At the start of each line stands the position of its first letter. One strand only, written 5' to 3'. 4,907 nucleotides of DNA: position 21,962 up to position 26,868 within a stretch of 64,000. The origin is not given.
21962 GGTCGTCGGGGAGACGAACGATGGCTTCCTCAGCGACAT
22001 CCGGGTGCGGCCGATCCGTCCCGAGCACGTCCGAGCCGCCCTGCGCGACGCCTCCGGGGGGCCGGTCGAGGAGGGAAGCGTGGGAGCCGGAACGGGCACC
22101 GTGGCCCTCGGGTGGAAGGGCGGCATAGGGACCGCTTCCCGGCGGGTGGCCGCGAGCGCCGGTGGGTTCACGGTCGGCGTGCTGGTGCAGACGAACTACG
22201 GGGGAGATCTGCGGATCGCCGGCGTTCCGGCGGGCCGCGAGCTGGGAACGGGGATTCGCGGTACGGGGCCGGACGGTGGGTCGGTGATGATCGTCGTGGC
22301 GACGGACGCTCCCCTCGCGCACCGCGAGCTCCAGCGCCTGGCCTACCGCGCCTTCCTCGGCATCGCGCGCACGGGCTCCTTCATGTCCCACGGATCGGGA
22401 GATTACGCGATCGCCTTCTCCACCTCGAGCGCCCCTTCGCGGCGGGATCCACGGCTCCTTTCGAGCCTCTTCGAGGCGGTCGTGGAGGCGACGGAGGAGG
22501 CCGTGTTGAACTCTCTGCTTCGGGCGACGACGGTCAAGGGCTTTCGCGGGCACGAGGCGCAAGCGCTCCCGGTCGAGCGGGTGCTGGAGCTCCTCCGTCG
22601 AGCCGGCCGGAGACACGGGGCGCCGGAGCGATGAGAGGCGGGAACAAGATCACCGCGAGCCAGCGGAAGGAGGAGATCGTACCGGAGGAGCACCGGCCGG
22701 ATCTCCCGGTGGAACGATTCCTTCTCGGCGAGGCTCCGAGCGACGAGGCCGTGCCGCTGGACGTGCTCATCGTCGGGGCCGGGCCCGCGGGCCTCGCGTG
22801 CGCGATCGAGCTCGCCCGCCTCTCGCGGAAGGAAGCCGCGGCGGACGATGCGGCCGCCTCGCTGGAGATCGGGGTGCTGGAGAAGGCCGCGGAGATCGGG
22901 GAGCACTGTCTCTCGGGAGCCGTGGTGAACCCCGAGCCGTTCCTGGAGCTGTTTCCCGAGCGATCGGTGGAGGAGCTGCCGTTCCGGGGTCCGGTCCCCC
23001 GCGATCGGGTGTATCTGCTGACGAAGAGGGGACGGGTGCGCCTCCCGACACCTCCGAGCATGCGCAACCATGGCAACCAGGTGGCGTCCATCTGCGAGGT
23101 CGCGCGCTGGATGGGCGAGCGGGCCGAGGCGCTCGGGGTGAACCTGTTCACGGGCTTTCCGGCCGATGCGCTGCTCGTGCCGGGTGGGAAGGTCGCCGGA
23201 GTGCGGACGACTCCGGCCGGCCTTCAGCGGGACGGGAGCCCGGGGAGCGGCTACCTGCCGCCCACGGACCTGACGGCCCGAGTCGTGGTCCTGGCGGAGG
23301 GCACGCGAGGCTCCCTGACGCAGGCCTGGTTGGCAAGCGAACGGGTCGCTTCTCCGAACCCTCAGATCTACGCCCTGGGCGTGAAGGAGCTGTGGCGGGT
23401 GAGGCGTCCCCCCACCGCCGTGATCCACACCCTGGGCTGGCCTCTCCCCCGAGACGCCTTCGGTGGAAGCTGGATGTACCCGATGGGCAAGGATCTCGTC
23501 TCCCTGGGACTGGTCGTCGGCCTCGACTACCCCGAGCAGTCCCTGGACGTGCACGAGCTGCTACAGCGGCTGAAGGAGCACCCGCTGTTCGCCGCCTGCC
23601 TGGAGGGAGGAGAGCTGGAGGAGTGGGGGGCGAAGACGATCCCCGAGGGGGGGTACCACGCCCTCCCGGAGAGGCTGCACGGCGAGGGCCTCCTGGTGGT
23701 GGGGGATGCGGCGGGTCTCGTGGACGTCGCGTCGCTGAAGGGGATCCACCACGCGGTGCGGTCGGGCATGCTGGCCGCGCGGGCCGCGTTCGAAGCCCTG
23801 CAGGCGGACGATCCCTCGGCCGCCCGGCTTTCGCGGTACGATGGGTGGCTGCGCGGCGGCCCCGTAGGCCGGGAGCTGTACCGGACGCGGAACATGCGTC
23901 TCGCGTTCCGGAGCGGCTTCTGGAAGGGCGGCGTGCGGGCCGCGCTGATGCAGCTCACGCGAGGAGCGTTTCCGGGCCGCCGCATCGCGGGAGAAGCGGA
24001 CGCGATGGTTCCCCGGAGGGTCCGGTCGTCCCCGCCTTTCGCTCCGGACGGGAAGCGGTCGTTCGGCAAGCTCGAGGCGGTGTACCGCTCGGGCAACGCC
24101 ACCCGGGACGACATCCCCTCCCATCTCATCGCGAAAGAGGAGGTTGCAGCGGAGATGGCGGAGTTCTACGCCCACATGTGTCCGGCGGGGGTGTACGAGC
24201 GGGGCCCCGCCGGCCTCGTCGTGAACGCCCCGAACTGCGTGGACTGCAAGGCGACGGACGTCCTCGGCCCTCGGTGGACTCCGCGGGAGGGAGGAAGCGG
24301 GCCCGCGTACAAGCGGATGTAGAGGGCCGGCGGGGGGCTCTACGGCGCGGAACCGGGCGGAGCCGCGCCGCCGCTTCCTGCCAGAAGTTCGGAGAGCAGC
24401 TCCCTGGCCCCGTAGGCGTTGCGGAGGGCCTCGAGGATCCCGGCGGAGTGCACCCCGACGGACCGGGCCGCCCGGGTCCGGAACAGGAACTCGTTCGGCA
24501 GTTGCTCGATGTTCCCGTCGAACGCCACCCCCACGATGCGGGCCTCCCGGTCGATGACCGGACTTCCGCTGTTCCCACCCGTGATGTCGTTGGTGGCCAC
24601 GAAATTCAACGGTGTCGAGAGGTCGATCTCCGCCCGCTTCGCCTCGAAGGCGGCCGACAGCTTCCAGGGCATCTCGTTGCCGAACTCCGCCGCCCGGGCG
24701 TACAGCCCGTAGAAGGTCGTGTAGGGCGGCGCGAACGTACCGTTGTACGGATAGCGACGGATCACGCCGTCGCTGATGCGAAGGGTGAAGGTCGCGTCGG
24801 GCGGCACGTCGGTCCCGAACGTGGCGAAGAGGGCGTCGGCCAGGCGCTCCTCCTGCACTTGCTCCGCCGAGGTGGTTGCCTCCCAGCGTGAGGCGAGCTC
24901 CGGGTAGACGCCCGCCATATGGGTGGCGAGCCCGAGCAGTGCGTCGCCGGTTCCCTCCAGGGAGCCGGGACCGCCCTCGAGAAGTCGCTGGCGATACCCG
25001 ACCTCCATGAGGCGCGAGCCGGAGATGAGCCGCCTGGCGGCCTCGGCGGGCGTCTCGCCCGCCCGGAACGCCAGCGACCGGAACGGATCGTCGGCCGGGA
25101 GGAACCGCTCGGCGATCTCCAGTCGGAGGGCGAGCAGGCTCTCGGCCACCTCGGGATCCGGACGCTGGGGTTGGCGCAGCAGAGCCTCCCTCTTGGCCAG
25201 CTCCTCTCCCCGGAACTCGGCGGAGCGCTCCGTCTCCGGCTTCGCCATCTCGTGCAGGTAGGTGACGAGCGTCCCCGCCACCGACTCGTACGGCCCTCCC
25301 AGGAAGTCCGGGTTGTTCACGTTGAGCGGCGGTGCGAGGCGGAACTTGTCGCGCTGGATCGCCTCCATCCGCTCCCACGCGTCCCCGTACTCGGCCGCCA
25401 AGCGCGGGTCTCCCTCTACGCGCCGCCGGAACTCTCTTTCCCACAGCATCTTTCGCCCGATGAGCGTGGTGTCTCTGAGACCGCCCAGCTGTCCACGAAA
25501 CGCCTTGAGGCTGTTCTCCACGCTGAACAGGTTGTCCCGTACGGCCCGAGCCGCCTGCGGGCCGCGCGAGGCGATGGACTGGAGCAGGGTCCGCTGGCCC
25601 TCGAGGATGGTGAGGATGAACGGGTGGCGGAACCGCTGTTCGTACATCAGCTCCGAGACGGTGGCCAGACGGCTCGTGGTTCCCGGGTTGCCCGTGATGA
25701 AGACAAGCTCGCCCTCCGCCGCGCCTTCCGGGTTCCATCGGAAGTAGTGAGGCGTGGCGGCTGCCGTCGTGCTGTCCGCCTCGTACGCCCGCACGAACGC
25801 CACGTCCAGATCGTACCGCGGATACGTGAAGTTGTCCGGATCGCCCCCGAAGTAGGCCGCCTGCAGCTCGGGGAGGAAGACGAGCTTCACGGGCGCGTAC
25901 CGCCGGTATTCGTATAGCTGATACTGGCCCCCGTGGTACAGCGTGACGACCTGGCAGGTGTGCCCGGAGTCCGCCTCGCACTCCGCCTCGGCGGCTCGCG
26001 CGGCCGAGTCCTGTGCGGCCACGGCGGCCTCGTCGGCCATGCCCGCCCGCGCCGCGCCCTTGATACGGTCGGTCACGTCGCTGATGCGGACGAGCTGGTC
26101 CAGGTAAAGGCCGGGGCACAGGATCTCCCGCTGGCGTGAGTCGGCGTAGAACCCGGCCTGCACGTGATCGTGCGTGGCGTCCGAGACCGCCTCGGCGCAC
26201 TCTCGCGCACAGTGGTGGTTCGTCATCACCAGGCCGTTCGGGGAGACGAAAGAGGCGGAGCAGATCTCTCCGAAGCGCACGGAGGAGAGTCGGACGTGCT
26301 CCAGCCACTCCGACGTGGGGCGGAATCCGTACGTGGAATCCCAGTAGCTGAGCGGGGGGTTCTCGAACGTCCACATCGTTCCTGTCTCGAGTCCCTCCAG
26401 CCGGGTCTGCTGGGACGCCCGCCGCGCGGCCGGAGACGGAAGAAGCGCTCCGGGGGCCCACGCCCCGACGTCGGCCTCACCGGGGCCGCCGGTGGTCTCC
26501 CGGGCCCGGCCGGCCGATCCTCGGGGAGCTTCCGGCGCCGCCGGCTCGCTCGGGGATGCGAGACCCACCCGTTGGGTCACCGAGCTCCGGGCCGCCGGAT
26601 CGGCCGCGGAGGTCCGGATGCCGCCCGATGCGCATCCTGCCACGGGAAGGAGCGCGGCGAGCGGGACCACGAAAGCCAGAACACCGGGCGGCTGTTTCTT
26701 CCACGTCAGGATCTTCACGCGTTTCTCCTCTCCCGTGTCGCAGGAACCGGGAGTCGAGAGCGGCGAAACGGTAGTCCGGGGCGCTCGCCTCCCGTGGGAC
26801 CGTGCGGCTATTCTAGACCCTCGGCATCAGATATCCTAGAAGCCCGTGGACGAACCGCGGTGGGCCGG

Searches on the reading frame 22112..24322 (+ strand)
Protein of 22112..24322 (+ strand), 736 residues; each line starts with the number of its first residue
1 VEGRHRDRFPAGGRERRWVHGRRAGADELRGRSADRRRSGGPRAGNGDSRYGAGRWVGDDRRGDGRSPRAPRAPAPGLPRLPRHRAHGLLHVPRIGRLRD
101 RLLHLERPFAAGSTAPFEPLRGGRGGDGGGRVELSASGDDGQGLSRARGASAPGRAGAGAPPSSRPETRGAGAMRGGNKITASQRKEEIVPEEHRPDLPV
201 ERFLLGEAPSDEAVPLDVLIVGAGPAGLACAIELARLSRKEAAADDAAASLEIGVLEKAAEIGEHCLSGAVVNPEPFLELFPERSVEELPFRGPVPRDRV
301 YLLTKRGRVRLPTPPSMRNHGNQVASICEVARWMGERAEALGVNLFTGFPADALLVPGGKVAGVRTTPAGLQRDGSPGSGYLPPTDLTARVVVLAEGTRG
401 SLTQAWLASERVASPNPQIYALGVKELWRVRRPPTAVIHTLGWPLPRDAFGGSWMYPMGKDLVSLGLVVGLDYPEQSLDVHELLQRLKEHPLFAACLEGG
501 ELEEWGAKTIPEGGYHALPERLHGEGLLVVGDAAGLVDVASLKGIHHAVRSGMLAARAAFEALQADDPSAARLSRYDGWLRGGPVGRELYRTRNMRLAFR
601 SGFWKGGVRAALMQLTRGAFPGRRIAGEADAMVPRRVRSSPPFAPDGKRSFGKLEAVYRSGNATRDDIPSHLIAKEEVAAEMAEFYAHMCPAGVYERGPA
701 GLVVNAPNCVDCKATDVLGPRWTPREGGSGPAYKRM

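Call 64: search_protein_families(library=pfam, proteins=[window:22112-24322:+], max_evalue=0.00001)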
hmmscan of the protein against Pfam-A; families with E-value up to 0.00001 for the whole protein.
window:22112-24322:+ (736 aa): 4 families
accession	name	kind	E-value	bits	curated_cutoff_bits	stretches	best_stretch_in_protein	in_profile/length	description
PF21162.3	ETFQO_UQ-bd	-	8.2e-24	84.4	27.7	1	420-510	1-96/96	ETF-QO, ubiquinone-binding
PF05187.19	Fer4_ETF_QO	-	1.5e-10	41.6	24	1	648-734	2-104/104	Electron transfer flavoprotein-ubiquinone oxidoreductase, 4Fe-4S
PF01266.30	DAO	-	4.8e-10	39.9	27.9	0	329-489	150-295/353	FAD dependent oxidoreductase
PF00890.30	FAD_binding_2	-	4e-07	30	20.4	0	217-237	1-21/414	FAD binding domain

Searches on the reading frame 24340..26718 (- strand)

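Call 64: search_protein_families(library=pfam, proteins=[window:24340-26718:-], max_evalue=0.00001)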
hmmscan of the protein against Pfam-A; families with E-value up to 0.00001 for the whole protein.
window:24340-26718:- (792 aa): 3 families
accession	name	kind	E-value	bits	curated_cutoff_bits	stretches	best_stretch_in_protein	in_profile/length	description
PF10459.15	Peptidase_S46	-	2.2e-172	575.7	22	1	112-778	3-696/698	Peptidase S46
PF13365.12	Trypsin_2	-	9.9e-11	43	27.6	0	707-731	120-144/144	Trypsin-like peptidase domain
PF00089.32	Trypsin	-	7.1e-06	26.4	20.6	0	145-181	21-53/220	Trypsin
